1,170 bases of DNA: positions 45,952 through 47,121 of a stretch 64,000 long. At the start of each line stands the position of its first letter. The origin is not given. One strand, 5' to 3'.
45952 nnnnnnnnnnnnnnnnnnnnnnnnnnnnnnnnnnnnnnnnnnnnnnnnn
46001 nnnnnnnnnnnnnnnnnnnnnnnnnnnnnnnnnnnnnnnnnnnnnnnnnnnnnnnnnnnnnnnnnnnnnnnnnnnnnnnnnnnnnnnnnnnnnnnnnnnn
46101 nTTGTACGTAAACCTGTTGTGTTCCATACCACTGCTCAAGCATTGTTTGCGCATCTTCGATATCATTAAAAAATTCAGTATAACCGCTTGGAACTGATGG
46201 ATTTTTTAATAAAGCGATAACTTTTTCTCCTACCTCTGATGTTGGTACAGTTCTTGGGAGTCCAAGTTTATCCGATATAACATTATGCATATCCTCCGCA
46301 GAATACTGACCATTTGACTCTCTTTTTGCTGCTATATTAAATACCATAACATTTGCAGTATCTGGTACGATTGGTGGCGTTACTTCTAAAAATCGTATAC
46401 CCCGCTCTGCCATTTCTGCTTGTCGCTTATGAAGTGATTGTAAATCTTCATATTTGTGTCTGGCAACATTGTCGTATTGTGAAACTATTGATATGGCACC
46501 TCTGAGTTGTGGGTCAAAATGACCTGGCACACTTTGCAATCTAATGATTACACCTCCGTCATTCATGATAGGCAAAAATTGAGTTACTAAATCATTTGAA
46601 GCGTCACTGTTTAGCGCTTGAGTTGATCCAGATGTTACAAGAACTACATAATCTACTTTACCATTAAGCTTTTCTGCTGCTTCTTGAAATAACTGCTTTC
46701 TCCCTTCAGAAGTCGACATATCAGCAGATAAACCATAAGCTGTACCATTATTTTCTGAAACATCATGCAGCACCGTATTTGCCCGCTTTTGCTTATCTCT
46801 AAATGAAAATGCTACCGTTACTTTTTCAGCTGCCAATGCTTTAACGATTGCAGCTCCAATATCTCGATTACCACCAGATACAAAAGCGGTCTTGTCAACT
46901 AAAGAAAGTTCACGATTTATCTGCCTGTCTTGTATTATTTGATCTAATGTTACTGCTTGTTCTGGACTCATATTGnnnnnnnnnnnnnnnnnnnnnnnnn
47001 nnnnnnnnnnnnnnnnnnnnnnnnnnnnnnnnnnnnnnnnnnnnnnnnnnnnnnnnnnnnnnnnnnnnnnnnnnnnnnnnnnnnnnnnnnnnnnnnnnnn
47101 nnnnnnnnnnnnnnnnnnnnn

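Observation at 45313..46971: Unusual single-polypeptide fusion of an enoyl-reductase-like SDR (Y-x6-K) with a FabZ-like dehydratase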

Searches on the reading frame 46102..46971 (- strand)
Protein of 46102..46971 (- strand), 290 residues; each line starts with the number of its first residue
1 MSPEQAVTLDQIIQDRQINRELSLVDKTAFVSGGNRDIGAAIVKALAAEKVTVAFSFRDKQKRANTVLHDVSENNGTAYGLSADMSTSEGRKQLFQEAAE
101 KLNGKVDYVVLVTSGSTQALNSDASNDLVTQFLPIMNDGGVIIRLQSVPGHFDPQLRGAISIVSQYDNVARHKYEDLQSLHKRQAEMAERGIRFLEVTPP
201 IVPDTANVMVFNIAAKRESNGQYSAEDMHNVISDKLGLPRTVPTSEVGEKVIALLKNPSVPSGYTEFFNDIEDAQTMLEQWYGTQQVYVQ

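Call 62: search_protein_representatives(protein=window:46102-46971:-)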
Query: 290 residues. Proteins with E-value up to 0.001 (for the whole library): 1056; up to 1e-10: 54; up to 1e-30: 24. The best 150 are listed.
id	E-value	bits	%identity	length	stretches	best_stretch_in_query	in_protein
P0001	1.5e-184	627.6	100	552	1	1-290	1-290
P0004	1.9e-88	312.5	54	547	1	22-289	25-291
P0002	9.1e-87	307.1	53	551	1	8-290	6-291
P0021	2.3e-72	259.9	49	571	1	18-290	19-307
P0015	2.2e-67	243.5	49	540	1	23-289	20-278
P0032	5.2e-58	212.8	43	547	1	19-289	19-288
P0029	1.4e-57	211.4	43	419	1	18-289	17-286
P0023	5.9e-56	206.1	46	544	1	19-289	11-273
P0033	4.8e-43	163.8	42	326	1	27-290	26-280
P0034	4.4e-42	160.6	39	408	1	19-289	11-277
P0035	6.0e-42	160.2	40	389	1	23-285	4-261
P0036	4.7e-41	157.2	38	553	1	24-287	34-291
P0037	1.8e-39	152.1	39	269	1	19-269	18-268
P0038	5.5e-39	150.5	36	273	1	18-269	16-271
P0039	8.0e-39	149.9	41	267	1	22-269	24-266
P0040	1.3e-38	149.3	38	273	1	20-275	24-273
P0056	3.2e-24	102.1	34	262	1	20-271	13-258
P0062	1.9e-20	89.7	30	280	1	16-270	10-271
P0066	2.7e-18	82.7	35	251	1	20-215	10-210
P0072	1.2e-12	64.2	34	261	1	27-206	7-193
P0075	8.8e-11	58.0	30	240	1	27-212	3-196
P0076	5.5e-10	55.4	28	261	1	24-269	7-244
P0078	9.2e-10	54.7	32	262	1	28-212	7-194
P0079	1.4e-09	54.1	33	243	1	28-208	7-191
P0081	2.8e-09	53.1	32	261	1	27-206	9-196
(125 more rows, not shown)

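Call 64: search_protein_families(library=ncbifam, proteins=[P0072, P0076, P0078, P0075, P0066, P0037, P0040, P0062], max_evalue=1e-15)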
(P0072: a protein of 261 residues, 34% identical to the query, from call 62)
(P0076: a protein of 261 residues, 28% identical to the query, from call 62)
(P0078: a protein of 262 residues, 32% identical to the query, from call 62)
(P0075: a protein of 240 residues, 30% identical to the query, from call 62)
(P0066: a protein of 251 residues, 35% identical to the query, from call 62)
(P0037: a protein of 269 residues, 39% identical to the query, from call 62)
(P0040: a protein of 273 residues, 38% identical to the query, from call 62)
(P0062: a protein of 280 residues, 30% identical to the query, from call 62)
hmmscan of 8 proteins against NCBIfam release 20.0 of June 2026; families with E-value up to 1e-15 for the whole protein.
P0072 (261 aa): 12 families
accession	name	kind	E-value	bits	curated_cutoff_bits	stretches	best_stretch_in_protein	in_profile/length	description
NF005868.0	PRK07806.1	subfamily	1.7e-75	253.8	162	1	1-245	1-241/248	SDR family oxidoreductase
NF005975.0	PRK08063.1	equivalog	1.2e-27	96.8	328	1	5-227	3-225/250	enoyl-[acyl-carrier-protein] reductase FabL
NF005672.0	PRK07454.1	equivalog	4.3e-19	68.6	234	1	2-184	2-183/241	SDR family oxidoreductase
NF004825.0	PRK06181.1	equivalog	4.1e-17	62.3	215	1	1-230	1-228/268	SDR family oxidoreductase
NF004777.0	PRK06123.1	equivalog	1e-16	61.2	383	1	5-98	2-94/249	SDR family oxidoreductase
NF012208.0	SDR_dihy_bifunc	exception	1.2e-16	61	325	1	9-193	1-187/233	bifunctional dihydropteridine reductase/dihydrofolate reductase TmpR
NF009468.0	PRK12826.1-4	equivalog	1.3e-16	61.1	318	1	2-189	3-190/256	SDR family oxidoreductase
NF005873.0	PRK07814.1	equivalog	4.6e-16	59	346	1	5-143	9-152/263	SDR family oxidoreductase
TIGR01830.1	3oxo_ACP_reduc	equivalog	7.2e-16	58.6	297.75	1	9-203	1-195/239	3-oxoacyl-[acyl-carrier-protein] reductase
NF005400.0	PRK06947.1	equivalog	7.4e-16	58.1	367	0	3-93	3-93/252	SDR family oxidoreductase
NF005559.1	PRK07231.1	subfamily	7.6e-16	58.4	215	1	5-203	3-200/249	glucose 1-dehydrogenase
NF007273.0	PRK09730.1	equivalog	9.8e-16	57.8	406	0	7-93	2-88/247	SDR family oxidoreductase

P0076 (261 aa): 16 families
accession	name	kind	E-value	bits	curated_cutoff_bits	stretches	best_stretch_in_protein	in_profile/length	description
NF005868.0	PRK07806.1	subfamily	5.5e-112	373.3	162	1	6-250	3-246/248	SDR family oxidoreductase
NF005975.0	PRK08063.1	equivalog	4.7e-26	91.6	328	1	9-246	4-245/250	enoyl-[acyl-carrier-protein] reductase FabL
NF006493.1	PRK08936.1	subfamily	1.3e-19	70.5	420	1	5-104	3-100/261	glucose-1-dehydrogenase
NF005559.1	PRK07231.1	subfamily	5.7e-18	65.3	215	1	7-199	2-196/249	glucose 1-dehydrogenase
NF004777.0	PRK06123.1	equivalog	6.9e-18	65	383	1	12-100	6-93/249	SDR family oxidoreductase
NF005446.0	PRK07035.1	equivalog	3.1e-17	62.7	373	1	2-96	4-97/255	SDR family oxidoreductase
NF005681.0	PRK07478.1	subfamily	6.6e-17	61.7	267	1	6-96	3-92/254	SDR family oxidoreductase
NF004746.0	PRK06077.1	equivalog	8.8e-17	61.3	320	1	7-103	4-100/252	3-ketoacyl-(acyl-carrier-protein) reductase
NF006393.0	PRK08642.1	equivalog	9.1e-17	61.4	292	1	11-95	8-90/254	3-oxoacyl-ACP reductase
NF004773.0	PRK06113.1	equivalog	9.7e-17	61.3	367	1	7-99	9-100/255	7-alpha-hydroxysteroid dehydrogenase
NF005862.0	PRK07792.1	equivalog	1.5e-16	60.4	414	1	4-95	8-98/307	3-oxoacyl-ACP reductase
NF005861.0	PRK07791.1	subfamily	1.6e-16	60.5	373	1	7-95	4-100/300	SDR family oxidoreductase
NF007273.0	PRK09730.1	equivalog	1.8e-16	60.3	406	1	12-96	4-88/247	SDR family oxidoreductase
NF004778.0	PRK06124.1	equivalog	2.3e-16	60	303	1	6-144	8-153/256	SDR family oxidoreductase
NF004199.0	PRK05653.1-4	equivalog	5.1e-16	59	301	0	6-102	2-96/247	3-oxoacyl-ACP reductase FabG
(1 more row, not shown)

P0078 (262 aa): 1 family
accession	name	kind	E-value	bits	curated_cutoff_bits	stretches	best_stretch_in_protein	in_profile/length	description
NF005868.0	PRK07806.1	subfamily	1.1e-71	241.3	162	1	5-243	6-245/248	SDR family oxidoreductase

P0075 (240 aa): 3 families
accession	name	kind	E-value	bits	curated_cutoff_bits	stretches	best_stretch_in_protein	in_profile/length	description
NF005868.0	PRK07806.1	subfamily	1.2e-52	178.9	162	1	2-237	6-237/248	SDR family oxidoreductase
NF005975.0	PRK08063.1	equivalog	3.1e-17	62.7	328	1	2-183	4-184/250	enoyl-[acyl-carrier-protein] reductase FabL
NF009383.0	PRK12742.1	equivalog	3e-16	59.7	343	1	3-160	7-153/237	SDR family oxidoreductase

P0066 (251 aa): 12 families
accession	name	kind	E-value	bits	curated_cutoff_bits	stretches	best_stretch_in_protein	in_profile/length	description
NF005868.0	PRK07806.1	subfamily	1.9e-52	178.3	162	1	16-249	6-238/248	SDR family oxidoreductase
NF005975.0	PRK08063.1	equivalog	1.4e-22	80.2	328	1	16-193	4-183/250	enoyl-[acyl-carrier-protein] reductase FabL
NF006493.1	PRK08936.1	subfamily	7.1e-19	68.1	420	1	16-110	7-100/261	glucose-1-dehydrogenase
NF005095.0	PRK06523.1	subfamily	2.1e-17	63.5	231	1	10-144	4-139/261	oxidoreductase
NF005559.1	PRK07231.1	subfamily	3.1e-17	62.9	215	1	16-144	4-140/249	glucose 1-dehydrogenase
NF004746.0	PRK06077.1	equivalog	5.5e-17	62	320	1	16-144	6-141/252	3-ketoacyl-(acyl-carrier-protein) reductase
NF004773.0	PRK06113.1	equivalog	9.5e-17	61.3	367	1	16-144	11-146/255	7-alpha-hydroxysteroid dehydrogenase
NF009468.0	PRK12826.1-4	equivalog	1.1e-16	61.3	318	1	14-144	5-142/256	SDR family oxidoreductase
NF009546.0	PRK12935.1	equivalog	2.5e-16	60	418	1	16-135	6-121/247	acetoacetyl-CoA reductase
NF009931.0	PRK13394.1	subfamily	3.1e-16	59.7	340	1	16-148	7-148/262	3-hydroxybutyrate dehydrogenase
NF006121.0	PRK08265.1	subfamily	3.5e-16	59.5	294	1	14-147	5-141/263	short chain dehydrogenase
NF005446.0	PRK07035.1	equivalog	7.8e-16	58.1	373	0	15-103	10-98/255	SDR family oxidoreductase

P0037 (269 aa): 1 family
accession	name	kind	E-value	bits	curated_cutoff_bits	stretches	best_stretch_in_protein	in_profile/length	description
NF005868.0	PRK07806.1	subfamily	9.4e-34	117.1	162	1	23-212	4-194/248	SDR family oxidoreductase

P0040 (273 aa): 2 families
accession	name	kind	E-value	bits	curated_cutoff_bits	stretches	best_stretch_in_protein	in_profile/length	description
NF005868.0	PRK07806.1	subfamily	7.1e-40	137.1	162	1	28-265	4-238/248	SDR family oxidoreductase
NF005975.0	PRK08063.1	equivalog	1.4e-16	60.6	328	0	30-219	4-197/250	enoyl-[acyl-carrier-protein] reductase FabL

P0062 (280 aa): 2 families
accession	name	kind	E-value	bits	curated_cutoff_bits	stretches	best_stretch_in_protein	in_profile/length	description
NF005868.0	PRK07806.1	subfamily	9.4e-33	113.8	162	1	20-223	5-204/248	SDR family oxidoreductase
NF005975.0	PRK08063.1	equivalog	6.5e-17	61.7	328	1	21-113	4-94/250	enoyl-[acyl-carrier-protein] reductase FabL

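Call 65: list_cluster_members(proteins=[P0072, P0076, P0078, P0079, P0081, P0037, P0039, P0040, P0056, P0001])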
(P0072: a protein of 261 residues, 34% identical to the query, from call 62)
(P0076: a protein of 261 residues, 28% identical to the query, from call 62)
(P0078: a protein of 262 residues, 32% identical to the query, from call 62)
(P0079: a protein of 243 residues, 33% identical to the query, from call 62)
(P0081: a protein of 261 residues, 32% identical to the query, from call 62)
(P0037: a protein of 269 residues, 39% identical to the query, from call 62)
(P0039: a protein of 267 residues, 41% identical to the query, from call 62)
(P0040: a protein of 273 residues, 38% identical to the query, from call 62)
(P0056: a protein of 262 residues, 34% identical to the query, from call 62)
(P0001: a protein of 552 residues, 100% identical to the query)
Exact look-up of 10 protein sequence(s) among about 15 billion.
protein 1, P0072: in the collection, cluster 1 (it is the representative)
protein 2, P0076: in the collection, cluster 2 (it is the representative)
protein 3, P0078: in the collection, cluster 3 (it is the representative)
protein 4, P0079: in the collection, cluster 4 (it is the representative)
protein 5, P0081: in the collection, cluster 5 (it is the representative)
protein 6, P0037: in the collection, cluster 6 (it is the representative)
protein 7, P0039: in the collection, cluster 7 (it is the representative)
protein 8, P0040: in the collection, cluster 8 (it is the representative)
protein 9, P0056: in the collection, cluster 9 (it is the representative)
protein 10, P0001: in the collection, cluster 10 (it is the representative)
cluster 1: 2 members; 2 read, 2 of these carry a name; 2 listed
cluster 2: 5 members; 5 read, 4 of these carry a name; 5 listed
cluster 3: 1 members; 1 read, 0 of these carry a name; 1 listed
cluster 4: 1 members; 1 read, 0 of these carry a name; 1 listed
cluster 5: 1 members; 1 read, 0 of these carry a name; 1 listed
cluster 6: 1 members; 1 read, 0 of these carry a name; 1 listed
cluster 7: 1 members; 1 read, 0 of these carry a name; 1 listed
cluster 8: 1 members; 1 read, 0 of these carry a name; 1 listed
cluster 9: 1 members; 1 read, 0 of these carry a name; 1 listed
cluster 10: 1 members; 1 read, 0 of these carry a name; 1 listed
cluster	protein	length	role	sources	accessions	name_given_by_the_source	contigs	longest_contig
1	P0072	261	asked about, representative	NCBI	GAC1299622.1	MAG: SDR family oxidoreductase [Ktedonobacteraceae bacterium]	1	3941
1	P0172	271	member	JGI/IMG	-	NAD(P)-dependent dehydrogenase (short-subunit alcohol dehydrogenase family)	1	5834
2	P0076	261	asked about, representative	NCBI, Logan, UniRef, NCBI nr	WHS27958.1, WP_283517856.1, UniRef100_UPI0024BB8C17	SDR family oxidoreductase [Auritidibacter ignavus] | SDR family oxidoreductase n=1 Tax=Auritidibacter ignavus TaxID=678932 RepID=UPI0024BB8C17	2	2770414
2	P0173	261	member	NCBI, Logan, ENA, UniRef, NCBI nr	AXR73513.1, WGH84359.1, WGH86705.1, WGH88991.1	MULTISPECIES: SDR family oxidoreductase [Auritidibacter] | SDR family oxidoreductase n=1 Tax=Auritidibacter ignavus TaxID=678932 ...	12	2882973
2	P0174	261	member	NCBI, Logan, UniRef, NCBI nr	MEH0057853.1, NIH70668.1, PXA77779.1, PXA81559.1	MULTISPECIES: SDR family oxidoreductase [Auritidibacter] | SDR family oxidoreductase n=1 Tax=Auritidibacter TaxID=1160973 RepID=UPI000D7294C5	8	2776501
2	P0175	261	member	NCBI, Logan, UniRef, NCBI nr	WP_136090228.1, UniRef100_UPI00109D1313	SDR family oxidoreductase [Auritidibacter ignavus] | SDR family oxidoreductase n=1 Tax=Auritidibacter ignavus TaxID=678932 RepID=UPI00109D1313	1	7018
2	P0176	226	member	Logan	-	-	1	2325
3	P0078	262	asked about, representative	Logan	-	-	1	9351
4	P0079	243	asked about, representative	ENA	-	-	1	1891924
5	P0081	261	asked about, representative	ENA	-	-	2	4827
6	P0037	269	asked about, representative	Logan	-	-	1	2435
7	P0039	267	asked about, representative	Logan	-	-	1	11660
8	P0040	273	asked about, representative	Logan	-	-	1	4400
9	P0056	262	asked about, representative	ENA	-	-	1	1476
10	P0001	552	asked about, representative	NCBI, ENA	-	-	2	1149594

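Call 66: find_encoding_contigs(protein=P0039, flank=6000, max_places=2)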
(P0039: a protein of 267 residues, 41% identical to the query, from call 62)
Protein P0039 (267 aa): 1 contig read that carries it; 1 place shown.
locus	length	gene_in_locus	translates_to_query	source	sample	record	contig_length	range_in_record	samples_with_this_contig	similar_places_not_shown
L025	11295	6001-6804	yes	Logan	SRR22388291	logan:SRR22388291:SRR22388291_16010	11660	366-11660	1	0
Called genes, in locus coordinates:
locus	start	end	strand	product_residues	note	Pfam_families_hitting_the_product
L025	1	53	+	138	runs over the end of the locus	?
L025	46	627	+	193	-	-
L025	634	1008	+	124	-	PF01219:DAGK_prokar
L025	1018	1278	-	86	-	-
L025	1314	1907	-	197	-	PF06210:DUF1003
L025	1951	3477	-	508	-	PF00117:GATase, PF02540:NAD_synthase (faint), PF00958:GMP_synt_C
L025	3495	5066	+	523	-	PF00709:Adenylsucc_synt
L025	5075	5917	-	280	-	PF00657:Lipase_GDSL (weak), PF13472:Lipase_GDSL_2 (weak)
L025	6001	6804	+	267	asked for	PF00106:adh_short, PF13561:adh_short_C2 (weak)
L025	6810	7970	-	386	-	PF00478:IMPDH, PF03060:NMO, PF01070:FMN_dh, PF05690:ThiG (faint), PF01645:Glu_synthase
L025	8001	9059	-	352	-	PF03575:Peptidase_S51 (weak), PF23493:CysS_C (weak)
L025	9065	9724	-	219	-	PF02585:PIG-L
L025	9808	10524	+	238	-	PF00535:Glycos_transf_2, PF10111:Glyco_tranf_2_2, PF13641:Glyco_tranf_2_3, PF13632:Glyco_trans_2_3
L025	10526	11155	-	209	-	-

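Call 67: find_encoding_contigs(protein=P0040, flank=6000, max_places=2)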
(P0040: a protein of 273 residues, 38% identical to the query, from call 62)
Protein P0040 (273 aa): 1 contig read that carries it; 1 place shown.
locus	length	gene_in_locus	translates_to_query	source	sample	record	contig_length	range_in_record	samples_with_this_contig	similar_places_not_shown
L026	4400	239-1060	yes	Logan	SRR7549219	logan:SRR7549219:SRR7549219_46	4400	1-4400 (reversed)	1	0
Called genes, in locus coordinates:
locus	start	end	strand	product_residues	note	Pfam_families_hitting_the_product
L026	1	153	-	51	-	?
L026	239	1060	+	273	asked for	PF00106:adh_short, PF13561:adh_short_C2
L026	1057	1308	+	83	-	-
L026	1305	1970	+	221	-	PF02353:CMAS (weak), PF07021:MetW, PF13489:Methyltransf_23, PF13649:Methyltransf_25, PF13847:Methyltransf_31, PF08241:Methyltransf_11, PF08242:Methyltransf_12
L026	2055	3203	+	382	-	PF13439:Glyco_transf_4, PF20706:GT4-conflict, PF00534:Glycos_transf_1, PF13692:Glyco_trans_1_4, PF13524:Glyco_trans_1_2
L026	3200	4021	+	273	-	PF00535:Glycos_transf_2, PF13641:Glyco_tranf_2_3, PF13632:Glyco_trans_2_3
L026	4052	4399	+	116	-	?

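Call 82: find_encoding_contigs(protein=P0076, flank=7000, max_places=1)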
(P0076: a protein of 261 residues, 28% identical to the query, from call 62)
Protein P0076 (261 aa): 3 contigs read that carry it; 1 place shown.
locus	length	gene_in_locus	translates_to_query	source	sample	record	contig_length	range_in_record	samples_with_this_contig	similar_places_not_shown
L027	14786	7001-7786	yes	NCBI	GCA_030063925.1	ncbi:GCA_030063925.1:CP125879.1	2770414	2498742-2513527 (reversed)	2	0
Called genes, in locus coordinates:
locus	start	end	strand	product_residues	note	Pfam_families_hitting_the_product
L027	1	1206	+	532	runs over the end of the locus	PF00005:ABC_tran, PF02463:SMC_N (faint), PF13191:AAA_16 (faint), PF13555:AAA_29 (faint), PF13166:AAA_13 (faint), PF12848:ABC_tran_Xtn, PF00005:ABC_tran, PF13304:AAA_21, +3 more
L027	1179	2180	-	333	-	PF01844:HNH (faint)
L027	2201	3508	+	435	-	PF14690:Zn_ribbon_ISL3 (weak), PF01610:DDE_Tnp_ISL3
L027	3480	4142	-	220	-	PF02720:DUF222 (weak)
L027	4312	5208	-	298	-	PF02104:SURF1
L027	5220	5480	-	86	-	-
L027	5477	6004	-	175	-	PF11298:DUF3099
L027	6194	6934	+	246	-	PF00106:adh_short, PF08659:KR, PF23441:SDR (faint), PF01370:Epimerase (weak), PF13561:adh_short_C2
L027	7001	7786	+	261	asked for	PF00106:adh_short, PF08659:KR (weak), PF13561:adh_short_C2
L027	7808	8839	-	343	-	PF00702:Hydrolase, PF12710:HAD, PF08282:Hydrolase_3 (weak)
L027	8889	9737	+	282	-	PF00005:ABC_tran, PF13304:AAA_21 (faint)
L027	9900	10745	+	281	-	PF01925:TauE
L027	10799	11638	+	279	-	PF00588:SpoU_methylase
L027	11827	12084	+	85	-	PF01197:Ribosomal_L31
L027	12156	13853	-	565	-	PF00005:ABC_tran, PF02463:SMC_N (faint), PF13191:AAA_16 (faint), PF13401:AAA_22 (faint), PF00005:ABC_tran, PF13304:AAA_21, PF08352:oligo_HPY (weak)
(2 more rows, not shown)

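Call 83: find_encoding_contigs(protein=P0079, flank=7000, max_places=1)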
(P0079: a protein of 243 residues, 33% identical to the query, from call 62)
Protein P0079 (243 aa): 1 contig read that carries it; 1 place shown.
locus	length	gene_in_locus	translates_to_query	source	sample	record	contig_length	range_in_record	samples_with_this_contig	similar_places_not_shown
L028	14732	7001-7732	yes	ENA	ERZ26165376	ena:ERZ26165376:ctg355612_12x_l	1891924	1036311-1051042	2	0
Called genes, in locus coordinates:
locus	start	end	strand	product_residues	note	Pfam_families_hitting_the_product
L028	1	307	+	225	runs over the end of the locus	PF08281:Sigma70_r4_2, PF00196:GerE, PF13384:HTH_23 (weak)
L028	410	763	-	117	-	PF00472:RF-1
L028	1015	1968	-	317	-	-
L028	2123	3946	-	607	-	PF17297:PEPCK_N, PF00821:PEPCK_GTP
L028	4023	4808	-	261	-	PF01925:TauE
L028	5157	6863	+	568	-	-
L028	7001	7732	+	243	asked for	PF00106:adh_short, PF08659:KR (faint), PF13561:adh_short_C2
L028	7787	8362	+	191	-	PF03473:MOSC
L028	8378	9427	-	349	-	PF01545:Cation_efflux, PF16916:ZT_dimer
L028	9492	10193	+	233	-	PF00392:GntR, PF07702:UTRA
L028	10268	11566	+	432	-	PF02056:Glyco_hydro_4, PF11975:Glyco_hydro_4C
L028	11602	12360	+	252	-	PF01182:Glucosamine_iso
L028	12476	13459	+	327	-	PF01869:BcrAD_BadFG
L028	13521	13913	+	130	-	PF00903:Glyoxalase, PF13669:Glyoxalase_4, PF18029:Glyoxalase_6 (weak)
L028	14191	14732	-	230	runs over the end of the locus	PF01027:Bax1-I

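Call 84: find_encoding_contigs(protein=P0078, flank=7000, max_places=1)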
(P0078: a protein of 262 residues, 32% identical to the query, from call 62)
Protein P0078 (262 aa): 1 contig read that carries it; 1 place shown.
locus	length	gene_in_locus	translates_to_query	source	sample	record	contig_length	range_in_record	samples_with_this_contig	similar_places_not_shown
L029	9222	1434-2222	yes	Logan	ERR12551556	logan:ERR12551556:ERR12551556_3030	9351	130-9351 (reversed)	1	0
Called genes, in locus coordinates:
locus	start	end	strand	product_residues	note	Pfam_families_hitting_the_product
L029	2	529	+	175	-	?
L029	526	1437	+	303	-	-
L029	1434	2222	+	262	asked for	PF00106:adh_short, PF01370:Epimerase (weak), PF13561:adh_short_C2 (weak)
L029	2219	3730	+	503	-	PF00501:AMP-binding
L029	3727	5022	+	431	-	PF07690:MFS_1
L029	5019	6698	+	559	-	PF08545:ACP_syn_III (faint), PF00109:ketoacyl-synt, PF02801:Ketoacyl-synt_C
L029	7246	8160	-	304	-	PF02517:Rce1-like (weak)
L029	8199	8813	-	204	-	-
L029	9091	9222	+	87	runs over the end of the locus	?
